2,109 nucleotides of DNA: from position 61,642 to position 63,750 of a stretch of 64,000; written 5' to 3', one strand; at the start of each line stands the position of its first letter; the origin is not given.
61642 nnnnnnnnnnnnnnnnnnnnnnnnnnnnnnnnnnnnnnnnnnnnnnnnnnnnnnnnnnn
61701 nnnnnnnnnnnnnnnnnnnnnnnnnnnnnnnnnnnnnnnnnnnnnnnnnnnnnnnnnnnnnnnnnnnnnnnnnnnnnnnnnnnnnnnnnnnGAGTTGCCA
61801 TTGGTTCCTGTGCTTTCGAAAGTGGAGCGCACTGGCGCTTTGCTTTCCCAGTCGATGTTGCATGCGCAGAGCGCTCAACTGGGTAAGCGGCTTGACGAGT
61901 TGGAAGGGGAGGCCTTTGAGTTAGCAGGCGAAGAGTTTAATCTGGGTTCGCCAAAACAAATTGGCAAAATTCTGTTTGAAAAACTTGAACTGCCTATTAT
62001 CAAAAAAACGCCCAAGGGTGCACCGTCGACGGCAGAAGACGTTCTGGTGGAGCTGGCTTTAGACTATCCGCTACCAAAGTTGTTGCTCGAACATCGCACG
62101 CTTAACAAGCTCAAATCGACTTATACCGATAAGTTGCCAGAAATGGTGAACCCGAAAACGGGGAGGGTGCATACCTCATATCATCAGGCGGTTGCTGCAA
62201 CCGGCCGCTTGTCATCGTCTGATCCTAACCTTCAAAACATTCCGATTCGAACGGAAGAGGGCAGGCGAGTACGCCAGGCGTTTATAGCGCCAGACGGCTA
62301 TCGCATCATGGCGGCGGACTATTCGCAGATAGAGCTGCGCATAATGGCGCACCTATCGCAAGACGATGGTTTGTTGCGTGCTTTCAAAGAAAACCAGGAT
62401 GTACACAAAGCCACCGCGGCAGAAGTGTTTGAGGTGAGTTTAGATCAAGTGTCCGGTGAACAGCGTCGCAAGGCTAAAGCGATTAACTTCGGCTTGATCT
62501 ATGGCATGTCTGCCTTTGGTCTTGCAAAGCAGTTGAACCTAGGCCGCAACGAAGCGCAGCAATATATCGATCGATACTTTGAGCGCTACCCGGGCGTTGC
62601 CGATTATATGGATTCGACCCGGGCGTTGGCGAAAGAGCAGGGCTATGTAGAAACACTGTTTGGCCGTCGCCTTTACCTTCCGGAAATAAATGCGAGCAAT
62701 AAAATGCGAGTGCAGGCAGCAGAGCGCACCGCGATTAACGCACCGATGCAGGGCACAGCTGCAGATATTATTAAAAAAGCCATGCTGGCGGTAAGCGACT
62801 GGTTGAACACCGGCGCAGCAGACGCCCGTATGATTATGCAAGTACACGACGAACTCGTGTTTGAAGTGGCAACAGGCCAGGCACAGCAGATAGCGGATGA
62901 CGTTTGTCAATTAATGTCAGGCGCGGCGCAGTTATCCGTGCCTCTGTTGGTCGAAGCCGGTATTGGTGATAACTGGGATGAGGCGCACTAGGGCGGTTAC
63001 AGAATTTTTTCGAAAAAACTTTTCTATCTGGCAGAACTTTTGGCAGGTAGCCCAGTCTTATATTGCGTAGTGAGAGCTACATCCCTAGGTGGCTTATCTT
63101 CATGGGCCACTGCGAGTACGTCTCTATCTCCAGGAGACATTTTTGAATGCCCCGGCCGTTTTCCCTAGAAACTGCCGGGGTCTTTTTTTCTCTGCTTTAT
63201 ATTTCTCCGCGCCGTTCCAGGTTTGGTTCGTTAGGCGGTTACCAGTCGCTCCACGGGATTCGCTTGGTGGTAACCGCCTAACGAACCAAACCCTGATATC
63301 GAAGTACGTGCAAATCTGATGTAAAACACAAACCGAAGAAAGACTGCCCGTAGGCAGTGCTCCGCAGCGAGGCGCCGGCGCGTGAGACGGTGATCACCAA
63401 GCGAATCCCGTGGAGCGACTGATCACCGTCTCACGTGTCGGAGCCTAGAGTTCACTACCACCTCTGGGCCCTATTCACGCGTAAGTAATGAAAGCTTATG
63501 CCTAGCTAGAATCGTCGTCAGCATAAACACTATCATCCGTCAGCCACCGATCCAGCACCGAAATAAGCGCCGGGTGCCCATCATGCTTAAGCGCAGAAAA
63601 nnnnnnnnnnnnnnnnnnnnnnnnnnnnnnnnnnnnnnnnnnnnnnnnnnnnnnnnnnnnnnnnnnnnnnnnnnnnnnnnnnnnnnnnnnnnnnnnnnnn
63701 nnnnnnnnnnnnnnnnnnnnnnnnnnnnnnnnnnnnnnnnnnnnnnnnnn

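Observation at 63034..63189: Unannotated sigmaE-type sRNA at the Spot 42/ErsA locus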

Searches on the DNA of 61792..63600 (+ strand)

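Call 4: search_rna_families(source=window, start=62900, end=63600, threshold=evalue, max_evalue=10, show_alignments=4)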
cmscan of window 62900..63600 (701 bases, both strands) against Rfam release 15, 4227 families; matches with E-value up to 10: 12.
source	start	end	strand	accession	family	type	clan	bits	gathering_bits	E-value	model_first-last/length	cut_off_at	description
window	63216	63296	-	RF04099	MIR837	Gene; miRNA;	-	32.3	117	0.00016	25-99/122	no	MIR837 microRNA precursor family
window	63366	63450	-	RF00848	mir-61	Gene; miRNA;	-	25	77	0.025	1-85/85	no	mir-61 microRNA precursor family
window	63214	63308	+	RF03741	mir-325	Gene; miRNA;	-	23.9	89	0.034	1-98/98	no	mir-325 microRNA precursor family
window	63147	63196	-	RF00382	DnaX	Cis-reg; frameshift_element;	-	22.8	35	0.012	1-65/65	no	DnaX ribosomal frameshifting element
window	63118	63189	+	RF02230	sX11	Gene; sRNA;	-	19.4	70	0.32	1-138/138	no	Proteobacterial sRNA sX11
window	63214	63299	+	RF00672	mir-190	Gene; miRNA;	CL00089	17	48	3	1-78/78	no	mir-190 microRNA precursor family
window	63376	63441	-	RF03586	mir-5132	Gene; miRNA;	-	17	100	10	1-71/71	no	mir-5132 microRNA precursor family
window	63349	63462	-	RF03175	MIR3454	Gene; miRNA;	-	16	142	2.7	1-147/147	no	MIR3454 microRNA precursor family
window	63214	63299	-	RF00672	mir-190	Gene; miRNA;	CL00089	16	48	5.6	1-78/78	no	mir-190 microRNA precursor family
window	63087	63189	+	RF00111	SdsR_RyeB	Gene; sRNA;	CL00105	15.4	38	7.3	1-100/100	no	SdsR_RyeB RNA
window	63142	63195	+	RF00519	suhB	Gene; sRNA;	CL00108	14.3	41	3.7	1-77/77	no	Makes More Granules Regulator RNA (mmgR)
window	63097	63189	+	RF02837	anti-hemB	Gene; sRNA;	-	14.1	49.5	1.7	1-81/81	no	Burkholderia RNA 7 (anti-hemB)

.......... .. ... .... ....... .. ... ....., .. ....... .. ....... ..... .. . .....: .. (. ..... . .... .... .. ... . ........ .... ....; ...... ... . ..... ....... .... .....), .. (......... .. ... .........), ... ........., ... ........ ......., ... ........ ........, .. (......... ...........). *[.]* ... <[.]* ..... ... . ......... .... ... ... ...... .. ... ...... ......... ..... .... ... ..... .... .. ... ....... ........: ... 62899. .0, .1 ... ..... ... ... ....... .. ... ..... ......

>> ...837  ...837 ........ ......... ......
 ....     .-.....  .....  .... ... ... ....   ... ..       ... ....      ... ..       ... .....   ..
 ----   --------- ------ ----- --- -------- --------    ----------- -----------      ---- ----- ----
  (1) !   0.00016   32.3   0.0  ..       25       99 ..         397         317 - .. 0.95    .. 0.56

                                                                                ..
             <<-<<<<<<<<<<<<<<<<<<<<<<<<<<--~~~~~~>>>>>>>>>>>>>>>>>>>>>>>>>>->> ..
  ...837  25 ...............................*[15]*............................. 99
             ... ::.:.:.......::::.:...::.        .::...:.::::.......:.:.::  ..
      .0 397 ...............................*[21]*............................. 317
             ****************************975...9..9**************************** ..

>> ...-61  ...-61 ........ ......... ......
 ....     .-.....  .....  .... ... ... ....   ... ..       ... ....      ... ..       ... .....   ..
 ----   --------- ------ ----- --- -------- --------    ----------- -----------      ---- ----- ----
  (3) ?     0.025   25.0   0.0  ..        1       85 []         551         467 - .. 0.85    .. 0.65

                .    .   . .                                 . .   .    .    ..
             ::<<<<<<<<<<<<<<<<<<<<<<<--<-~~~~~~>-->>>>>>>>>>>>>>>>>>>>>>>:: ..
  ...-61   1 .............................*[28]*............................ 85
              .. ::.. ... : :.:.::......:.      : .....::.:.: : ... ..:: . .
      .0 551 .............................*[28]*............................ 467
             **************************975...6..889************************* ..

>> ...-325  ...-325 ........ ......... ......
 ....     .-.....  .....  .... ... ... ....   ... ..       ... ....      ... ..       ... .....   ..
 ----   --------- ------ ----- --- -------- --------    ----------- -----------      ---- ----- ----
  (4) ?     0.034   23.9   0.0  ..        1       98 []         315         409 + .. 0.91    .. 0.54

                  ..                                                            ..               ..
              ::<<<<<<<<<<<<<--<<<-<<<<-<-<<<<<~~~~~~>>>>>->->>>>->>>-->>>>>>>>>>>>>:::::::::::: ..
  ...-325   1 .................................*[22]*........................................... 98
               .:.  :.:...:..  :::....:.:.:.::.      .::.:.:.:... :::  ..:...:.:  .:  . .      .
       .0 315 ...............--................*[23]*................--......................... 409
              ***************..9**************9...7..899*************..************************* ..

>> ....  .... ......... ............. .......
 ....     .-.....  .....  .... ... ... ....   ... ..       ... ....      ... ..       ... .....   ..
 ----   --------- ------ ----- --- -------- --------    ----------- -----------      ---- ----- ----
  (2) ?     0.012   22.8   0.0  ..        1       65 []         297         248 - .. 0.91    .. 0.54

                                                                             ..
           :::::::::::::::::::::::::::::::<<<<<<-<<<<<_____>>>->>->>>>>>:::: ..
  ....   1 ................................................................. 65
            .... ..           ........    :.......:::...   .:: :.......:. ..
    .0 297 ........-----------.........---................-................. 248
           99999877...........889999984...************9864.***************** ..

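Call 11: search_rna_families(sources=[L001, L002, L004, L005, L007, L012, L013, L015, L017, L024, L025, L028, L038, L039, L043, L054, L058, L065, L072, L075], threshold=gathering)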
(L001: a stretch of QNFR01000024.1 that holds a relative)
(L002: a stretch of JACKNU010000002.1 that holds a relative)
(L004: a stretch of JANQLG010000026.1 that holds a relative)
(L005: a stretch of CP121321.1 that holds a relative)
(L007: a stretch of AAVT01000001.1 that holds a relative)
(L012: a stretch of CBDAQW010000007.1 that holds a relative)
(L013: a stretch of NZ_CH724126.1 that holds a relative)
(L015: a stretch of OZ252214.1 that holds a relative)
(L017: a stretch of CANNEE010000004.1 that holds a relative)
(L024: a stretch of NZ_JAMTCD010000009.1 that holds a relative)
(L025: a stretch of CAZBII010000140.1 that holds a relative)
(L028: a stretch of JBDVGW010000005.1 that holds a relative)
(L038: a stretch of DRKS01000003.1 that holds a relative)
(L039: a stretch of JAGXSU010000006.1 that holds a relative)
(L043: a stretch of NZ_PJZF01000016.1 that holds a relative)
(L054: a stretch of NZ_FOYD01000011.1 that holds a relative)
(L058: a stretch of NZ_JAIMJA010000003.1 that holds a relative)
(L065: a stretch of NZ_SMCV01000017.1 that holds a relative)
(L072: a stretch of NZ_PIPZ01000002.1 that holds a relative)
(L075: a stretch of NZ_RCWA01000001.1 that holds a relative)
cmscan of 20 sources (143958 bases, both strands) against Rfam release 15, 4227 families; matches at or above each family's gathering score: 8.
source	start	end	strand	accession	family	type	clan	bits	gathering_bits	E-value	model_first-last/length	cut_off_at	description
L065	5453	5711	+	RF00084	CsrC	Gene; sRNA;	CL00106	213.4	61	7.5e-66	1-255/255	no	CsrC RNA family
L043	4340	4457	+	RF00021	Spot_42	Gene; sRNA;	-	125.7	80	1.7e-24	1-115/115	no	Spot 42 RNA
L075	5077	5193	+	RF00021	Spot_42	Gene; sRNA;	-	125.6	80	1.7e-24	1-115/115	no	Spot 42 RNA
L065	4338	4456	+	RF00021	Spot_42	Gene; sRNA;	-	125.4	80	1.9e-24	1-115/115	no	Spot 42 RNA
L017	4436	4554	+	RF00021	Spot_42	Gene; sRNA;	-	98.5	80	5.9e-18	1-115/115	no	Spot 42 RNA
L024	4961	5079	+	RF00021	Spot_42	Gene; sRNA;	-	87.3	80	3.1e-15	1-115/115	no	Spot 42 RNA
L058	767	827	+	RF00057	RyhB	Gene; sRNA;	-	60.4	55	2.2e-08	1-67/67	no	RyhB RNA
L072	4299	4380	+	RF00519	suhB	Gene; sRNA;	CL00108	41.4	41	9.5e-05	1-77/77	no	Makes More Granules Regulator RNA (mmgR)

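Call 33: build_rna_model(alignment_id=A2)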
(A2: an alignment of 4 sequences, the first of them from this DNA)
Model R1 built from alignment A2 (4 sequences, 127 columns); structure: RNAalifold consensus.
model positions 118; base pairs 30; branch points 3; effective number of sequences 1.23; information 0.59 bits per position. Calibrated on 0.2 Mb of random sequence (short: E-values are rough).
structure used (alignment columns):
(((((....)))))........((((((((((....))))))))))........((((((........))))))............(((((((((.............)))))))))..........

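Call 35: search_with_rna_model(model_id=R1, sources=[window, L001, L002, L003, L004, L005, L006, L007, L008, L009, L010, L011, L012, L013, L014, L015, L016, L017, L018, L019, L020, L021, L022, L023, L024, L025, L026, L027, L028, L029, L030, L031, L032, L033, L034, L035, L036, L037, L038, L039, L040, L041, L042, L043, L044, L045, L046, L047, L048, L049, L050, L051, L052, L053, L054, L055, L056, L057, L058, L059, L060, L061, L062, L063, L064, L065, L066, L067, L068, L069, L070, L071, L072, L073, L074, L075, L076, L077, L078, L079, L080, L081, L082, L083, L084, L085, L086, L087, L088, L089, L090, L091, L092, L093, L094, L095, L096, L097, L098, L099], max_evalue=10)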
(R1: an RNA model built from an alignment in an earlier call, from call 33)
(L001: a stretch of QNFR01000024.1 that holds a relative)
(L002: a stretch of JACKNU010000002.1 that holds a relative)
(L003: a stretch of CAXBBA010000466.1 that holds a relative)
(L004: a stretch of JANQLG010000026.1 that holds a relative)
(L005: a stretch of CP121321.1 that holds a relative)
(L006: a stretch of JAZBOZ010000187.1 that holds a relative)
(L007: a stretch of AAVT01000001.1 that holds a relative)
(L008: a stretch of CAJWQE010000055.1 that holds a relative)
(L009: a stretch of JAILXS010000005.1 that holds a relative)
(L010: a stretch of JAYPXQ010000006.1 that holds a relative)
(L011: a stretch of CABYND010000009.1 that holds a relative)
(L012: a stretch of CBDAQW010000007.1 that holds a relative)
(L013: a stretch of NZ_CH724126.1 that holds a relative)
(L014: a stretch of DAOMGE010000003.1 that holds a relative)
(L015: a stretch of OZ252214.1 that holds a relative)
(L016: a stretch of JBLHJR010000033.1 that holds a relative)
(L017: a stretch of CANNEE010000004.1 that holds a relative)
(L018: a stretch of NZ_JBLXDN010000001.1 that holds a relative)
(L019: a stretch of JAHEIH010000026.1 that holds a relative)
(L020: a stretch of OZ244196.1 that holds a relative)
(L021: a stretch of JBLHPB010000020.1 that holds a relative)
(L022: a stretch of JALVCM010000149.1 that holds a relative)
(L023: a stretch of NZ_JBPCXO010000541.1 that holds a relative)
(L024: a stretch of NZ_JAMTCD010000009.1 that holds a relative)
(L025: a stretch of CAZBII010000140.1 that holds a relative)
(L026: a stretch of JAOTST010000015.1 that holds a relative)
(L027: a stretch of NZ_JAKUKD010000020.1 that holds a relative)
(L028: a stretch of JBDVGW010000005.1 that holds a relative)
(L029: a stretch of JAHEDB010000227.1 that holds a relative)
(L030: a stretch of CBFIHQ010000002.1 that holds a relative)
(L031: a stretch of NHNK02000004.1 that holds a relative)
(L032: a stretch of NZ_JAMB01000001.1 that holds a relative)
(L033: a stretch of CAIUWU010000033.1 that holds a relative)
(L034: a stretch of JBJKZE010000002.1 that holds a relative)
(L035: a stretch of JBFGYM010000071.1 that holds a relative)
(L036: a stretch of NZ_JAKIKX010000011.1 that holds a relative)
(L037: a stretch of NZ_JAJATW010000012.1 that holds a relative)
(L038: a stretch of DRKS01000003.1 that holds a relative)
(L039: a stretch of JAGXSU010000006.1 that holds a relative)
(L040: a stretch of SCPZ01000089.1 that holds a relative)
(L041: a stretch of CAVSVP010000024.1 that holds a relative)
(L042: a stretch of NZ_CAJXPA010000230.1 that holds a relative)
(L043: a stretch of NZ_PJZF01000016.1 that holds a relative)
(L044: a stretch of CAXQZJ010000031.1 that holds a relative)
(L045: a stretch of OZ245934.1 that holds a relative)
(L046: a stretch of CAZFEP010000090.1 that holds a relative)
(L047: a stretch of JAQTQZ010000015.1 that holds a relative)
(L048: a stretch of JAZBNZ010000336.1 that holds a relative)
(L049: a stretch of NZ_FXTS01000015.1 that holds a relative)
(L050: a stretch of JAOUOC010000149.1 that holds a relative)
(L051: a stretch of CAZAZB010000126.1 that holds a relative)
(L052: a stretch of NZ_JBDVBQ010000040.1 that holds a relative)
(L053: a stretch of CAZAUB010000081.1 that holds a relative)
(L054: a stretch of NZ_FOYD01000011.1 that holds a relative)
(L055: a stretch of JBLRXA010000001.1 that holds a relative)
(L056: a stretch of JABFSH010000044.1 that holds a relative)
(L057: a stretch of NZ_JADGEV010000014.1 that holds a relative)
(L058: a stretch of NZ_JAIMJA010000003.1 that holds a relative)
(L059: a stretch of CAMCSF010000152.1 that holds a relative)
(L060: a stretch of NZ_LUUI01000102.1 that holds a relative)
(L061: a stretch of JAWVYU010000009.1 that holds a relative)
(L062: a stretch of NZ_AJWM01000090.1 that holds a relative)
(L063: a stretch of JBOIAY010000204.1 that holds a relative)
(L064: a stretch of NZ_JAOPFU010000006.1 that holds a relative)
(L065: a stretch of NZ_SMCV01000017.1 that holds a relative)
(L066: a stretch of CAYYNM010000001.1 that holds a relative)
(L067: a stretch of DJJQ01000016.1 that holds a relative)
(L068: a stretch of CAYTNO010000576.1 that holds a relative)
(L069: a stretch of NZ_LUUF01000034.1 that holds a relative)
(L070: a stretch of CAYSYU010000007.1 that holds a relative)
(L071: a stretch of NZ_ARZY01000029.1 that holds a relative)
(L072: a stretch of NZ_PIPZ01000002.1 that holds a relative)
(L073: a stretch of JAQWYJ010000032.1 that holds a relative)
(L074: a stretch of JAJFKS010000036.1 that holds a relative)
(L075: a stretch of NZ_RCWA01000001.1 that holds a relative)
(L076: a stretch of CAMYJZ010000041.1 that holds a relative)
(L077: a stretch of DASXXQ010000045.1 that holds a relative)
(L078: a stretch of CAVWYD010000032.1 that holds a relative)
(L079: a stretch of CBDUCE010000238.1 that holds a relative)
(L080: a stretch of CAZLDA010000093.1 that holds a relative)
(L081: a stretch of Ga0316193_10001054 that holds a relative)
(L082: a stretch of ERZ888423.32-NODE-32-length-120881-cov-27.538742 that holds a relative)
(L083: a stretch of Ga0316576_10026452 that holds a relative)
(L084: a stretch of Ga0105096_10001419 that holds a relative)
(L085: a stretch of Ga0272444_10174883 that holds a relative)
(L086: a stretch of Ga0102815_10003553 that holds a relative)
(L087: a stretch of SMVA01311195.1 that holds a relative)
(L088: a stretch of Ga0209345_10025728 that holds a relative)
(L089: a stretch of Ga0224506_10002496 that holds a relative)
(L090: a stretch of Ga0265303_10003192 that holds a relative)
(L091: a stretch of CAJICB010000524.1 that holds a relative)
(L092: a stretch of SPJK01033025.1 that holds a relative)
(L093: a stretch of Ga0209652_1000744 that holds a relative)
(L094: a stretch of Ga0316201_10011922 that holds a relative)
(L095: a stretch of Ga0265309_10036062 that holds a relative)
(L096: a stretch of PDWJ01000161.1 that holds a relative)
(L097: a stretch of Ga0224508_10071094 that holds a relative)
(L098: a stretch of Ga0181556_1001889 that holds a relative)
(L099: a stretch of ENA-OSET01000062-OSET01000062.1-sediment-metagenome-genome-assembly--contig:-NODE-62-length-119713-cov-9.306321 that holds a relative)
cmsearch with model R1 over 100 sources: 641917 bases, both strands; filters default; matches with E-value up to 10: 23.
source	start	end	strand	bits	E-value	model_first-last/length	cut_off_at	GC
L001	4340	4459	+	132.1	5.3e-31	1-118/118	no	0.51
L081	2026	2146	+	127.9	6.4e-30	1-118/118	no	0.55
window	63067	63187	+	117.7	2.4e-27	1-118/118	no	0.51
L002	4282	4400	+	112.3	5.6e-26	1-118/118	no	0.55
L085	1501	1619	+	91.8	9.3e-21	1-118/118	no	0.54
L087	1938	2059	+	63.5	1.4e-13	1-118/118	no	0.61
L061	4307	4429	+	28.6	9.8e-05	1-118/118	no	0.52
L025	4354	4466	+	27.1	0.00024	1-118/118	no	0.57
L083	1967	2003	+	26.3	0.00038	1-37/118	3'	0.54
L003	1556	1683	+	25.8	0.00051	1-118/118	no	0.57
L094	2333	2451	+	23.9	0.0015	1-118/118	no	0.55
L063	4029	4146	+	22.8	0.003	1-118/118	no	0.64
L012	4462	4588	+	19.4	0.021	1-118/118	no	0.46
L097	1096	1211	+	19.4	0.021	1-118/118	no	0.56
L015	4473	4551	+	17.7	0.06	1-118/118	no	0.43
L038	4307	4411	+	17.5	0.064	1-118/118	no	0.53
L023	4887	4972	+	16.1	0.15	1-118/118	no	0.49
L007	4254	4380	+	15.9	0.16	1-118/118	no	0.43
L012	4276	4387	+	15.6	0.2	1-118/118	no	0.4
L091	2234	2330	+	15.4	0.23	1-118/118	no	0.54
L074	4288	4345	+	15.1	0.27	54-110/118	no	0.55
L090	2330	2453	+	14.8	0.32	1-118/118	no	0.56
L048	4268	4379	+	11.9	1.7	1-118/118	no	0.62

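Call 36: search_with_rna_model(model_id=R1, sources=[L100, L101, L102, L103, L104, L105, L106, L107, L108, L109, L110, L111, L112, L113, L114, L115, L116, L117, L118, L119, L120, L121, L122, L123, L124, L125, L126, L127, L128, L129, L130, L131, L132, L133, L134, L135, L136, L137, L138, L139, L140, L141, L142, L143, L144, L145, L146, L147, L148, L149, L150, L151, L152, L153, L154, L155, L156, L157, L158, L159, L160], max_evalue=10)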
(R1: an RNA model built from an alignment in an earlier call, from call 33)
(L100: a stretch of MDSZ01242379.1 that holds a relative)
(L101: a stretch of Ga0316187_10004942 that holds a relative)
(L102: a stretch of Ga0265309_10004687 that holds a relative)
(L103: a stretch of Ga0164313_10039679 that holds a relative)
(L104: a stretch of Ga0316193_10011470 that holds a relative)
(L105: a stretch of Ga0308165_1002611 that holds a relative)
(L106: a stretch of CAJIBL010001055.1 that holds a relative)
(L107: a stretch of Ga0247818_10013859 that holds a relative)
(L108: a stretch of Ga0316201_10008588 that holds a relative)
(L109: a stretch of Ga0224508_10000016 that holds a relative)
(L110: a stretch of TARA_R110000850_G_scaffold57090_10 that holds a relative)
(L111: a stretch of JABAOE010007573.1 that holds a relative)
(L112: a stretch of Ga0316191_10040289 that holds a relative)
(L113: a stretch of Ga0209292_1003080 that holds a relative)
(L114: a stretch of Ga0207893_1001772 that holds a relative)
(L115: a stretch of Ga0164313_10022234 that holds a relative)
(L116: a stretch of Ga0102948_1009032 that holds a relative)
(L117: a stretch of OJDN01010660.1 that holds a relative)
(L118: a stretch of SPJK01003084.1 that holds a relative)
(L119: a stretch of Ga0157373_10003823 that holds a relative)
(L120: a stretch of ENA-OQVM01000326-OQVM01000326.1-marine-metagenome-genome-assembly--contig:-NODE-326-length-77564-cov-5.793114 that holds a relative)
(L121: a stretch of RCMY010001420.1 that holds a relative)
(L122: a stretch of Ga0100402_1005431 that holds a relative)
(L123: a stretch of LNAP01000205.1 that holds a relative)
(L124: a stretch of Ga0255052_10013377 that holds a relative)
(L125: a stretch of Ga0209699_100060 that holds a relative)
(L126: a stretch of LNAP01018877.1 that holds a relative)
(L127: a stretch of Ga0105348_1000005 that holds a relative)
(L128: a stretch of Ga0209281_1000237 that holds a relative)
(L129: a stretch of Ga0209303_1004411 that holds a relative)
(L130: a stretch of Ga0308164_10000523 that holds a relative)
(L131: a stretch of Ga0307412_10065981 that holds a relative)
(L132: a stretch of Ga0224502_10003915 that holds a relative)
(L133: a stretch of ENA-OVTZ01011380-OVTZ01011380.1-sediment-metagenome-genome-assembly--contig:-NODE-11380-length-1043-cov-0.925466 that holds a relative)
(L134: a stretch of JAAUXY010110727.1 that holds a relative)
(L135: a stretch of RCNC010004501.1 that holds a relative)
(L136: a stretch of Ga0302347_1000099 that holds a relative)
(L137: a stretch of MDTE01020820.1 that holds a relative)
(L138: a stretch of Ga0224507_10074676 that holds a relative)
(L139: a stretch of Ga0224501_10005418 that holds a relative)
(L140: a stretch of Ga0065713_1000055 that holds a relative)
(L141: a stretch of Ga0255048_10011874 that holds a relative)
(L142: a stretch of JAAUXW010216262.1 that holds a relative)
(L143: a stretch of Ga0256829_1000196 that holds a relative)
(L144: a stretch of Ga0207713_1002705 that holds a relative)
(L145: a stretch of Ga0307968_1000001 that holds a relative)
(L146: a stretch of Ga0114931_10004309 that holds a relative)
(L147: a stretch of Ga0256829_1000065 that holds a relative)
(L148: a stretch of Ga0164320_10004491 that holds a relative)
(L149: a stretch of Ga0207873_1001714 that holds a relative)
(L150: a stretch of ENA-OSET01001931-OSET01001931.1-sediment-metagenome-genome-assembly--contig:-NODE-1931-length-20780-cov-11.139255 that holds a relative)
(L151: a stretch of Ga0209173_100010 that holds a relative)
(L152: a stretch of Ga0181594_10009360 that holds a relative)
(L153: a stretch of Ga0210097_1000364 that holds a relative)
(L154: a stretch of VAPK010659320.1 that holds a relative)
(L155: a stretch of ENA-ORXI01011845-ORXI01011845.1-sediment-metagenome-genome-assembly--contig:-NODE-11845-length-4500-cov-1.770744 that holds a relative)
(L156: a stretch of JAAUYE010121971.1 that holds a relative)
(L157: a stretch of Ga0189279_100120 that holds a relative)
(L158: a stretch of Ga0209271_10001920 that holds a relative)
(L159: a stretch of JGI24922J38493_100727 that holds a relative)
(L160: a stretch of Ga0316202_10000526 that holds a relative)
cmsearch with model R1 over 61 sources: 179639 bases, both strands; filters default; matches with E-value up to 10: 12.
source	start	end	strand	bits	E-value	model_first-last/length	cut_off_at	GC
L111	1599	1716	+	30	1.2e-05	1-118/118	no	0.55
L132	1961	2076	+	23.3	0.00062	1-118/118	no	0.53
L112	1290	1415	+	19.2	0.0066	1-118/118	no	0.52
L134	2140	2254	+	18.8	0.0087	1-118/118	no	0.64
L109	1999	2115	+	18.5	0.01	1-118/118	no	0.55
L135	1955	2070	+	18.2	0.012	1-118/118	no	0.53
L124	949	1066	+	16.3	0.036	1-118/118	no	0.52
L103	1714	1818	+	16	0.043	1-118/118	no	0.51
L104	2049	2169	+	14.5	0.1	1-118/118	no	0.59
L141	2086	2200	+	14.4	0.11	1-118/118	no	0.57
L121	1910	2036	+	11.9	0.47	1-118/118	no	0.54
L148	2200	2312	+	11.2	0.73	1-118/118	no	0.53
